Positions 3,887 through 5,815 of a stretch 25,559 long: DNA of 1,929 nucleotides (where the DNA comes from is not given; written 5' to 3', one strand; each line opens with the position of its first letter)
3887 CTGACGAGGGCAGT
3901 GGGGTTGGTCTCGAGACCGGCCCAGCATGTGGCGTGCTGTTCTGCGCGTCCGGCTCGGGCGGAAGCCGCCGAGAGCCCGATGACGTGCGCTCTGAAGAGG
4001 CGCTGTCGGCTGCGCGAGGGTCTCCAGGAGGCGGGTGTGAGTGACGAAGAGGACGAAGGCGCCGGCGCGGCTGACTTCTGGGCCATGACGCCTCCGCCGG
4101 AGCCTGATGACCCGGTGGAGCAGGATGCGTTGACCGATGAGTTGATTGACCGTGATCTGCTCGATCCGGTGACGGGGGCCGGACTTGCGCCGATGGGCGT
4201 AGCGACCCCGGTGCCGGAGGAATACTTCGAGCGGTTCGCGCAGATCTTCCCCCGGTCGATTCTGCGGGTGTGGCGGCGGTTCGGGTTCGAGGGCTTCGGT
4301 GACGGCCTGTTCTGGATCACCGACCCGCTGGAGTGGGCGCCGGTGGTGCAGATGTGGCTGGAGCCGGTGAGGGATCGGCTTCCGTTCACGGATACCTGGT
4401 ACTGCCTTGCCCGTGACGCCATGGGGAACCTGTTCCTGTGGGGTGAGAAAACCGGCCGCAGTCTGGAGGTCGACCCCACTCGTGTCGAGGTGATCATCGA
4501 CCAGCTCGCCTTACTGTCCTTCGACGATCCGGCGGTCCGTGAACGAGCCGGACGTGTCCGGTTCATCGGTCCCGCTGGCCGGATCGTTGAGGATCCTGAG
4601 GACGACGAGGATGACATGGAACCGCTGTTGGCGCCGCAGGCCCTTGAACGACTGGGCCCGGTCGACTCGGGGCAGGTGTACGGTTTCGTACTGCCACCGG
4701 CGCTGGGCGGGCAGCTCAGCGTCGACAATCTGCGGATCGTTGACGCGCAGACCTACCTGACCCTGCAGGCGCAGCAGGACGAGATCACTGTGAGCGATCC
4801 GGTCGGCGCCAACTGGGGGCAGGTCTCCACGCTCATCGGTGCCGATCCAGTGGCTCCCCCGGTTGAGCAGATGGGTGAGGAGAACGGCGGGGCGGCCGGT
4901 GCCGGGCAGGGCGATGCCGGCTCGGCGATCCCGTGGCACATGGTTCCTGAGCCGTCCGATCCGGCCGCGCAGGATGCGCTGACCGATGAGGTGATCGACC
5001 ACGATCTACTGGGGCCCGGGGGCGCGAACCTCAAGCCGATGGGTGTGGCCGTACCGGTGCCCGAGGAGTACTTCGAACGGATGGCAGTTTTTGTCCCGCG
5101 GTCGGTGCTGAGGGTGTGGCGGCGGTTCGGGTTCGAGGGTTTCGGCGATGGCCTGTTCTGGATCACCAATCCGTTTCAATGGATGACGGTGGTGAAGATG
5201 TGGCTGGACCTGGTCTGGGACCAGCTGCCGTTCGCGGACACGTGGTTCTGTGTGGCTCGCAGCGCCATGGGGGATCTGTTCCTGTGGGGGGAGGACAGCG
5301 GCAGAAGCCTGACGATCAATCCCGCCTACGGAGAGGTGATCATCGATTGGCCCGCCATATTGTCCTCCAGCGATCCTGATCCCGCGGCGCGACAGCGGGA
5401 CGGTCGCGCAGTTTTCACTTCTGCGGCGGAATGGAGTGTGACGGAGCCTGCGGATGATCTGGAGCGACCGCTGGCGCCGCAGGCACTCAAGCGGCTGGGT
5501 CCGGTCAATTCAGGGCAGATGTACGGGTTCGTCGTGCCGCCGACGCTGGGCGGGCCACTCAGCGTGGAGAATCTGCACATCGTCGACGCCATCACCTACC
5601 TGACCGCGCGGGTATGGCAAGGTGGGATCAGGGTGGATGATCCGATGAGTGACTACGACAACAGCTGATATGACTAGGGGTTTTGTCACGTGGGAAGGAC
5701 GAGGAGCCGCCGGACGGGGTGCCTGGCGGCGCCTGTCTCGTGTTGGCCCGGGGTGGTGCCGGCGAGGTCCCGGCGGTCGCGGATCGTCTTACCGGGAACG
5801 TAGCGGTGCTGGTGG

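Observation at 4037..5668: One polypeptide carrying two complete, diverged Tdi1-like (GAD-like + DUF1851) immunity modules, with no toxin gene beside it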

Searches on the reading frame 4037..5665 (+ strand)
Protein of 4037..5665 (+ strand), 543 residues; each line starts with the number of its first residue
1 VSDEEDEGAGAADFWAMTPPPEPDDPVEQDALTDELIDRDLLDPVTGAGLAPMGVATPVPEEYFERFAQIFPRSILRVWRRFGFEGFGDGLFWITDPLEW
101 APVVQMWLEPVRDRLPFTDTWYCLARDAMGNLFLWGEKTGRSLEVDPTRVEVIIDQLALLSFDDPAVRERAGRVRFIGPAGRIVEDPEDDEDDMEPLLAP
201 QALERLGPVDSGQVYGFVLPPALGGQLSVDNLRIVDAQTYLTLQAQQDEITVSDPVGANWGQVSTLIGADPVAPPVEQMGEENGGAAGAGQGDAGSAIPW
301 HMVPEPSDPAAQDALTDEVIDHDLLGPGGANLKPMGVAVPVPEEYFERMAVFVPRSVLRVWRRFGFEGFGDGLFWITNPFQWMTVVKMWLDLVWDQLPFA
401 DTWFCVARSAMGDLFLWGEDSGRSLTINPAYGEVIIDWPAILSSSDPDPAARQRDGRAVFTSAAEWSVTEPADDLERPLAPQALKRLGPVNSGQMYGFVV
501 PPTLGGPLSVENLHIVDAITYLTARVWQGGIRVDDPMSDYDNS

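Call 5: search_protein_families(library=pfam, proteins=[window:4037-5665:+], max_evalue=1)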
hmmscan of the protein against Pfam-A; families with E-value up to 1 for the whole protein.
window:4037-5665:+ (543 aa): 2 families
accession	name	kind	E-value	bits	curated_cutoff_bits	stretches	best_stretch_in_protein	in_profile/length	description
PF08887.16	GAD-like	-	1.4e-39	134.7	25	2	57-145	17-103/107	GAD-like domain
PF08906.16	T6SS_Tdi1_C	-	3e-27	94.7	27.4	2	185-246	12-73/75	T6SS immunity protein Tdi1, C-terminal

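Call 12: find_homologous_proteins(query=window:4085-5665:+, max_evalue=0.00001)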
Query window:4085-5665:+ (527 aa): 37 proteins with E <= 0.00001 among 8000 candidates.
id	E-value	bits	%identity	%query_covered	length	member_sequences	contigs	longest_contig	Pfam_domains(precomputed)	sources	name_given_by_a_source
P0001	0.0e+0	1209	100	100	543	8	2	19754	PF08887.17,PF08906.17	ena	-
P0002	4.6e-118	413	70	51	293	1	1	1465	PF08887.17,PF08906.17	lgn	-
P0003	1.7e-47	181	44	45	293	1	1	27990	PF08887.17,PF08906.17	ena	-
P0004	7.2e-47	178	45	43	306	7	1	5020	PF08887.17,PF08906.17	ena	-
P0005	5.0e-46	176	41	50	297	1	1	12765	PF08887.17,PF08906.17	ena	-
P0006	6.2e-46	175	44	45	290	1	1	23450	PF08887.17,PF08906.17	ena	-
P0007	7.4e-46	175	44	45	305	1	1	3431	PF08887.17,PF08906.17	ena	-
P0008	1.1e-45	175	40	49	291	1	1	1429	PF08887.17,PF08906.17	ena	-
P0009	3.9e-45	173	44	46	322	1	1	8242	PF08887.17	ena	-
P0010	4.4e-45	173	43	46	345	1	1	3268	PF08887.17,PF08906.17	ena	-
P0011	5.8e-45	172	44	43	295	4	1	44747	PF08887.17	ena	-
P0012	9.0e-45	171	39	50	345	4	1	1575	PF08887.17,PF08906.17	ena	-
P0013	1.0e-44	171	40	52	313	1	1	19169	PF08887.17,PF08906.17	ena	-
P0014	3.2e-44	170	43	43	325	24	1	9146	PF08887.17,PF08906.17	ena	-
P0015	6.2e-44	169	42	46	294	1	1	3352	PF08887.17,PF08906.17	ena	-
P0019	2.6e-43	167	43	43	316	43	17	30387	PF08887.17,PF08906.17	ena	-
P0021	4.3e-43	166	46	43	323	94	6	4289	PF08887.17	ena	-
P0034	9.3e-41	158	51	34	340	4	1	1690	PF08887.17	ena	-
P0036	8.8e-38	148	47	38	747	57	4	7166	PF10412.16,PF08887.17,PF02534.21,PF12696.14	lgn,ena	-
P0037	4.3e-30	123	78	13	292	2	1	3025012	PF15604.12,PF08887.17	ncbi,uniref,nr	ncbi:hypothetical protein D5R93_09355 [Actinomyces lilanjuaniae]|uniref:GAD-related domain-containin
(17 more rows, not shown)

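Call 13: find_encoding_contigs(protein=P0001, flank=10000, max_places=6)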
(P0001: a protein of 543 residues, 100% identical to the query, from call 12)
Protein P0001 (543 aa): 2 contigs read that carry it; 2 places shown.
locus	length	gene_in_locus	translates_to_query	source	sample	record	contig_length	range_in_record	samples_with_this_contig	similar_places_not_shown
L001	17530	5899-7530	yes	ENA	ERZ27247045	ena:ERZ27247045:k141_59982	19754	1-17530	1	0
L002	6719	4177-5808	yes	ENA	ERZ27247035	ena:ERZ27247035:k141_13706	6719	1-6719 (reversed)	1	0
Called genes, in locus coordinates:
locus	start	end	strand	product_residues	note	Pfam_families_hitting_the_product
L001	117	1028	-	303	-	PF00557:Peptidase_M24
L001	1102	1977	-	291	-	PF10708:DUF2510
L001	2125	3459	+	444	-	PF03951:Gln-synt_N, PF00120:Gln-synt_C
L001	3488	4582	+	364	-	PF00291:PALP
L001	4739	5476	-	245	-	PF17844:SCP_3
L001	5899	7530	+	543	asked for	PF08887:GAD-like, PF08906:T6SS_Tdi1_C, PF08887:GAD-like, PF08906:T6SS_Tdi1_C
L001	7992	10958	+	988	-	PF03710:GlnE, PF08335:GlnD_UR_UTase, PF03710:GlnE, PF08335:GlnD_UR_UTase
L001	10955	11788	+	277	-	PF00106:adh_short, PF08659:KR, PF13561:adh_short_C2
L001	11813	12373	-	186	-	PF00440:TetR_N, PF02909:TetR_C_1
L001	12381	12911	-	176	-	-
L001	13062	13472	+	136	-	PF12728:HTH_17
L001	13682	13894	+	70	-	-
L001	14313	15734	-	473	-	PF03951:Gln-synt_N, PF00120:Gln-synt_C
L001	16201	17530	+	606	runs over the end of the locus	PF00664:ABC_membrane, PF00005:ABC_tran, PF02463:SMC_N (faint)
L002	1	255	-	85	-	?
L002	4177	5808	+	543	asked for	PF08887:GAD-like, PF08906:T6SS_Tdi1_C, PF08887:GAD-like, PF08906:T6SS_Tdi1_C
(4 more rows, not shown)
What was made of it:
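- Checked: About 420 nt of non-coding DNA lie upstream, if SCP_3 starts where it is called in L001 (call 13).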

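Call 14: find_encoding_contigs(protein=P0037, flank=10000, max_places=4)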
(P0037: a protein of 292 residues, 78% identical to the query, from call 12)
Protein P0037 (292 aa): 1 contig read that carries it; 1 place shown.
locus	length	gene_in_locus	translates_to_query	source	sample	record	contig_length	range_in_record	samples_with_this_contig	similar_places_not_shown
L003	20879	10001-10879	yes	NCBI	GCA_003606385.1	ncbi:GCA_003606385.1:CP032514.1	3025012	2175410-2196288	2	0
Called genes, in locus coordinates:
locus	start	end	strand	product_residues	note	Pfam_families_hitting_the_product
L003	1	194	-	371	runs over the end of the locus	PF09297:Zn_ribbon_NUD, PF00293:NUDIX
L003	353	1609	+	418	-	PF00266:Aminotran_5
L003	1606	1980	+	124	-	-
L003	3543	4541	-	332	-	PF01012:ETF, PF00766:ETF_alpha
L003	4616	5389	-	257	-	PF01012:ETF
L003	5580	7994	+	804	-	PF02922:CBM_48, PF00128:Alpha-amylase (faint)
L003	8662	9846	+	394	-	PF00579:tRNA-synt_1b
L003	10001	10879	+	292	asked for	PF08887:GAD-like, PF15604:Ntox15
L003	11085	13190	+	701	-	PF11896:GlgE_dom_N_S, PF00128:Alpha-amylase, PF21702:GLGE_C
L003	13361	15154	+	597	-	PF00128:Alpha-amylase, PF16657:Malt_amylase_C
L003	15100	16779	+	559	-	PF01636:APH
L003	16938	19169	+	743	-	PF22019:GlgB_N, PF02922:CBM_48, PF00128:Alpha-amylase, PF02806:Alpha-amylase_C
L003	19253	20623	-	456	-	PF00483:NTP_transferase, PF12804:NTP_transf_3, PF22640:ManC_GMP_beta-helix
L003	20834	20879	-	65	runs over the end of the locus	PF00550:PP-binding (weak)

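Call 16: search_protein_families(library=pfam, proteins=[P0037, P0036, P0002, P0003, P0021, P0034], max_evalue=0.01)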
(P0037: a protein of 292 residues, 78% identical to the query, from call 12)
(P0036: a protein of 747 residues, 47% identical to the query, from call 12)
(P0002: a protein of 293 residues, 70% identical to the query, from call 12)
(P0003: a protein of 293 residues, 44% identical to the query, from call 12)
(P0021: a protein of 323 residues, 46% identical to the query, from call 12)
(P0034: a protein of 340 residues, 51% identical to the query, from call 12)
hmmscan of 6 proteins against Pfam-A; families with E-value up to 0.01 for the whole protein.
P0037 (292 aa): 2 families
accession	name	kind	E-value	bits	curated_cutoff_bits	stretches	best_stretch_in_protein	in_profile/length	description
PF08887.16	GAD-like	-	1e-13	51.6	25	1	14-80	30-94/107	GAD-like domain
PF15604.11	Ntox15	-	2.2e-08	34.7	22.5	1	149-236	6-102/153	Novel toxin 15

P0036 (747 aa): 6 families
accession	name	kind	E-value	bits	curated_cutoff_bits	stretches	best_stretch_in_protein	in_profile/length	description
PF02534.20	T4SS-DNA_transf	-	2.9e-54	185.1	20.1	1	302-721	47-443/468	Type IV secretory system Conjugative DNA transfer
PF12696.13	TraG-D_C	-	4.2e-32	111.2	22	1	584-702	1-125/126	TraM recognition site of TraD and TraG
PF08887.16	GAD-like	-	7.8e-13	48.7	25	1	32-120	17-104/107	GAD-like domain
PF10412.15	TrwB_AAD_bind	-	2.9e-10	40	20.5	1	588-710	249-375/387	Type IV secretion-system coupling protein DNA-binding domain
PF12846.13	AAA_10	-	0.0015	18.1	27.5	1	298-451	20-159/362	AAA-like domain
PF00270.35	DEAD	-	0.0049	17.1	26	0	297-353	12-75/167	DEAD/DEAH box helicase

P0002 (293 aa): 2 families
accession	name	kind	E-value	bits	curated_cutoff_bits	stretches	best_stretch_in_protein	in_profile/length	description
PF08887.16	GAD-like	-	5.6e-17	62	25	1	68-157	17-104/107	GAD-like domain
PF08906.16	T6SS_Tdi1_C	-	1.7e-10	41.1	27.4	1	203-252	24-73/75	T6SS immunity protein Tdi1, C-terminal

P0003 (293 aa): 2 families
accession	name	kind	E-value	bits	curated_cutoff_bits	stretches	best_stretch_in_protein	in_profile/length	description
PF08887.16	GAD-like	-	5.6e-18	65.3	25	1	37-126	17-105/107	GAD-like domain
PF08906.16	T6SS_Tdi1_C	-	3.6e-06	27.2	27.4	1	176-216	29-69/75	T6SS immunity protein Tdi1, C-terminal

P0021 (323 aa): 1 family
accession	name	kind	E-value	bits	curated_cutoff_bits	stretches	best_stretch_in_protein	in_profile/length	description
PF08887.16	GAD-like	-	3.8e-17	62.6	25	1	32-121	17-105/107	GAD-like domain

P0034 (340 aa): 1 family
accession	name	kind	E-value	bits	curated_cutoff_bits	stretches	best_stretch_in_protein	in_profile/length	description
PF08887.16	GAD-like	-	6.3e-17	61.9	25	1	32-121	17-105/107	GAD-like domain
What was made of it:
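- A degraded Tdi+Ntox15 pseudogene exists in A. lilanjuaniae (calls 14, 16).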

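Call 17: find_encoding_contigs(protein=P0011, flank=10000, max_places=3)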
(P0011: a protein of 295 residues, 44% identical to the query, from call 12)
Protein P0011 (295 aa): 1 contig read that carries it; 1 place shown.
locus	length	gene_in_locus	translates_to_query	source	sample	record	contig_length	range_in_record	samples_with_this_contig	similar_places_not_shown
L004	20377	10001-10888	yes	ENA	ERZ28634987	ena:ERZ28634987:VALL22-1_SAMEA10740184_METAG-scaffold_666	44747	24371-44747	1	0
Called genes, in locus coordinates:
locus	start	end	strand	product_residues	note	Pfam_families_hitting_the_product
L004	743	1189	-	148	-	PF12277:DUF3618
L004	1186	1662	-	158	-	PF12277:DUF3618 (weak)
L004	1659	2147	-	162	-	PF07332:Phage_holin_3_6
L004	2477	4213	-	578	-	PF00664:ABC_membrane, PF00005:ABC_tran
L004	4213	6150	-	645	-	PF00664:ABC_membrane, PF00005:ABC_tran (weak)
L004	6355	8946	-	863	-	PF02687:FtsX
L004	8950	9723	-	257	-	PF00005:ABC_tran, PF02463:SMC_N (faint), PF13304:AAA_21 (faint)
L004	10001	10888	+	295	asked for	PF08887:GAD-like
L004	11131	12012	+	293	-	PF08887:GAD-like, PF08906:T6SS_Tdi1_C (weak)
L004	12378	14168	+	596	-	-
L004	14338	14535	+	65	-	-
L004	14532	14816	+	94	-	-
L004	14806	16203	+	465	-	PF06414:Zeta_toxin (weak)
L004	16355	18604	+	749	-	PF25591:LRV_2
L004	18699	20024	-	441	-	PF00933:Glyco_hydro_3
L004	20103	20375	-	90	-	?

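Call 18: find_encoding_contigs(protein=P0019, flank=10000, max_places=4)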
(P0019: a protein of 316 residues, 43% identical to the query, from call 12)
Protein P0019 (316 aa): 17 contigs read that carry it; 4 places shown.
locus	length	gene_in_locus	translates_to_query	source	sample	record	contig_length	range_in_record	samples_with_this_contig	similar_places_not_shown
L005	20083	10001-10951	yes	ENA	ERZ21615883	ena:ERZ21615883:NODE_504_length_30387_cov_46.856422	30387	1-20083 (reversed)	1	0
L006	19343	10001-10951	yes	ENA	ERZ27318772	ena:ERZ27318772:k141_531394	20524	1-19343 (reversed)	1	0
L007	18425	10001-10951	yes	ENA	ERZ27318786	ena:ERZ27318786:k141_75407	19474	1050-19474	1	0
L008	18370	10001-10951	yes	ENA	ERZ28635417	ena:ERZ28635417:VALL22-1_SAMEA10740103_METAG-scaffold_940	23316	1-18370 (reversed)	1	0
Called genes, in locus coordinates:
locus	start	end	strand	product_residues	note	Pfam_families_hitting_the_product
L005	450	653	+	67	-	-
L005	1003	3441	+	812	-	PF19044:P-loop_TraG (faint)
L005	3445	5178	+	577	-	PF05257:CHAP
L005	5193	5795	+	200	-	-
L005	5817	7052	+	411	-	-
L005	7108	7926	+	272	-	PF19478:TrbL_2, PF04610:TrbL (weak)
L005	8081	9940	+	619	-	PF08887:GAD-like, PF08906:T6SS_Tdi1_C (weak)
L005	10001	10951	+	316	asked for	PF08887:GAD-like, PF08906:T6SS_Tdi1_C (weak)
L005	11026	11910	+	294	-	PF08887:GAD-like, PF08906:T6SS_Tdi1_C (weak)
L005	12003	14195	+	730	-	-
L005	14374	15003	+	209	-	-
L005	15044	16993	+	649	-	PF02534:T4SS-DNA_transf, PF10412:TrwB_AAD_bind, PF12696:TraG-D_C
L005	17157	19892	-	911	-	PF00403:HMA, PF00122:E1-E2_ATPase, PF00702:Hydrolase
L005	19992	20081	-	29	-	?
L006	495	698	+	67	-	-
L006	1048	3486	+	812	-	PF19044:P-loop_TraG (faint)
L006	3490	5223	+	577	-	PF05257:CHAP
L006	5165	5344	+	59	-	-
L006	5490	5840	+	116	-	-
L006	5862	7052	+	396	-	-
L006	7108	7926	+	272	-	PF19478:TrbL_2, PF04610:TrbL (weak)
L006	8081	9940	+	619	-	PF08887:GAD-like, PF08906:T6SS_Tdi1_C (weak)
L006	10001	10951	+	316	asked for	PF08887:GAD-like, PF08906:T6SS_Tdi1_C (weak)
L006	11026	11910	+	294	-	PF08887:GAD-like, PF08906:T6SS_Tdi1_C (weak)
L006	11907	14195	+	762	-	-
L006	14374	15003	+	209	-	-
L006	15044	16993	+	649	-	PF02534:T4SS-DNA_transf, PF10412:TrwB_AAD_bind, PF12696:TraG-D_C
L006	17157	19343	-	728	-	?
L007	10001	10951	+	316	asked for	PF08887:GAD-like, PF08906:T6SS_Tdi1_C (weak)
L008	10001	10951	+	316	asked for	PF08887:GAD-like, PF08906:T6SS_Tdi1_C (weak)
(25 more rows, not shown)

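Call 19: find_encoding_contigs(protein=P0003, flank=10000, max_places=3)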
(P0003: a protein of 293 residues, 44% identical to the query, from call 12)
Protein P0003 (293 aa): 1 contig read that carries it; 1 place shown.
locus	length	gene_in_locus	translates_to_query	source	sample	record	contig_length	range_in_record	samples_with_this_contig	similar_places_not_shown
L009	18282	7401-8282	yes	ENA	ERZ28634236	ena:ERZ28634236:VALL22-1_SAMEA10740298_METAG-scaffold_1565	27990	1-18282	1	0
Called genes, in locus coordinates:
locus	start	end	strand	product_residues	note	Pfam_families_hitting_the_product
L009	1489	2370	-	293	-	PF00126:HTH_1, PF03466:LysR_substrate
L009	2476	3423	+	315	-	PF00892:EamA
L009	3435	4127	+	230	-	PF01370:Epimerase (weak), PF13460:NAD_binding_10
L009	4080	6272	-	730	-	PF02366:PMT, PF16192:PMT_4TMC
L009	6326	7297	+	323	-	PF00590:TP_methylase, PF23016:RsmI_C (weak)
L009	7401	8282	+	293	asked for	PF08887:GAD-like, PF08906:T6SS_Tdi1_C (weak)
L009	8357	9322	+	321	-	PF08887:GAD-like, PF08906:T6SS_Tdi1_C (weak)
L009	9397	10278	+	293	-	PF08887:GAD-like, PF08906:T6SS_Tdi1_C (weak)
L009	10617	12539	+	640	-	-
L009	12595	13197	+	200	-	PF00857:Isochorismatase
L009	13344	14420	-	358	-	-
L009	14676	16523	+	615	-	PF00133:tRNA-synt_1 (weak), PF01406:tRNA-synt_1e (faint), PF09334:tRNA-synt_1g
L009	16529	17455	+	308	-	PF01026:TatD_DNase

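Call 21: search_protein_families(library=pfam, proteins=[L005:8081-9937:+, L005:12003-14192:+, L004:12378-14165:+, L009:10617-12536:+, L006:11907-14192:+, L005:14374-15000:+, L004:14806-16200:+], max_evalue=1)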
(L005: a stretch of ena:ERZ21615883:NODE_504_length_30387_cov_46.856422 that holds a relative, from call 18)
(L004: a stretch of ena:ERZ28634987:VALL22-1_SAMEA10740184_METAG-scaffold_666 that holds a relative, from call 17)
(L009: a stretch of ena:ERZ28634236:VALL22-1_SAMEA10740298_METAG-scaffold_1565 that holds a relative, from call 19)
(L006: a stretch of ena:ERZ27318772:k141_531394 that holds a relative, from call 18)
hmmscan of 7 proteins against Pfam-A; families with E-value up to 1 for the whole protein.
L005:8081-9937:+ (619 aa): 2 families
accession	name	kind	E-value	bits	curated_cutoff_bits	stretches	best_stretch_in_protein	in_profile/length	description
PF08887.16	GAD-like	-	7.6e-17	61.6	25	1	363-452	17-105/107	GAD-like domain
PF08906.16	T6SS_Tdi1_C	-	1.7e-06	28.2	27.4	1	503-542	30-69/75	T6SS immunity protein Tdi1, C-terminal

L005:12003-14192:+ (730 aa): 1 family
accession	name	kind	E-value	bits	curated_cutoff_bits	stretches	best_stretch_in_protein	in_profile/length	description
PF15604.11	Ntox15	-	3.7e-09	37.2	22.5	1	56-187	6-143/153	Novel toxin 15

L004:12378-14165:+ (596 aa): 1 family
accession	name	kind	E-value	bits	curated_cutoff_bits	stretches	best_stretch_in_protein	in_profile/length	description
PF15604.11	Ntox15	-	6.6e-05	23.4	22.5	1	17-107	57-142/153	Novel toxin 15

L009:10617-12536:+ (640 aa): 1 family
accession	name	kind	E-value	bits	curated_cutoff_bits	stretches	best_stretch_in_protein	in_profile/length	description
PF15604.11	Ntox15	-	1.8e-05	25.3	22.5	1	15-107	51-142/153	Novel toxin 15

L006:11907-14192:+ (762 aa): 1 family
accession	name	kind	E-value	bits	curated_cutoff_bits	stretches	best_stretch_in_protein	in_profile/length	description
PF15604.11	Ntox15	-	4e-09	37.1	22.5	1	88-219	6-143/153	Novel toxin 15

L005:14374-15000:+ (209 aa): 0 families

L004:14806-16200:+ (465 aa): 5 families
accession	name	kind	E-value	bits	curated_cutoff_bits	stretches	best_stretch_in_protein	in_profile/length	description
PF06414.18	Zeta_toxin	-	1.3e-11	44.7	22.3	2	169-273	71-165/199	Zeta toxin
PF13191.12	AAA_16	-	0.0018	19.2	32.6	1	69-102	17-52/167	AAA ATPase domain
PF13671.12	AAA_33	-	0.0033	18.1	27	1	77-113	2-25/143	AAA domain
PF13401.12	AAA_22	-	0.12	13.1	27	1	73-117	4-40/130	AAA domain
PF01078.27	Mg_chelatase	-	0.17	11.7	20.3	1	70-102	18-50/207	Magnesium chelatase, subunit ChlI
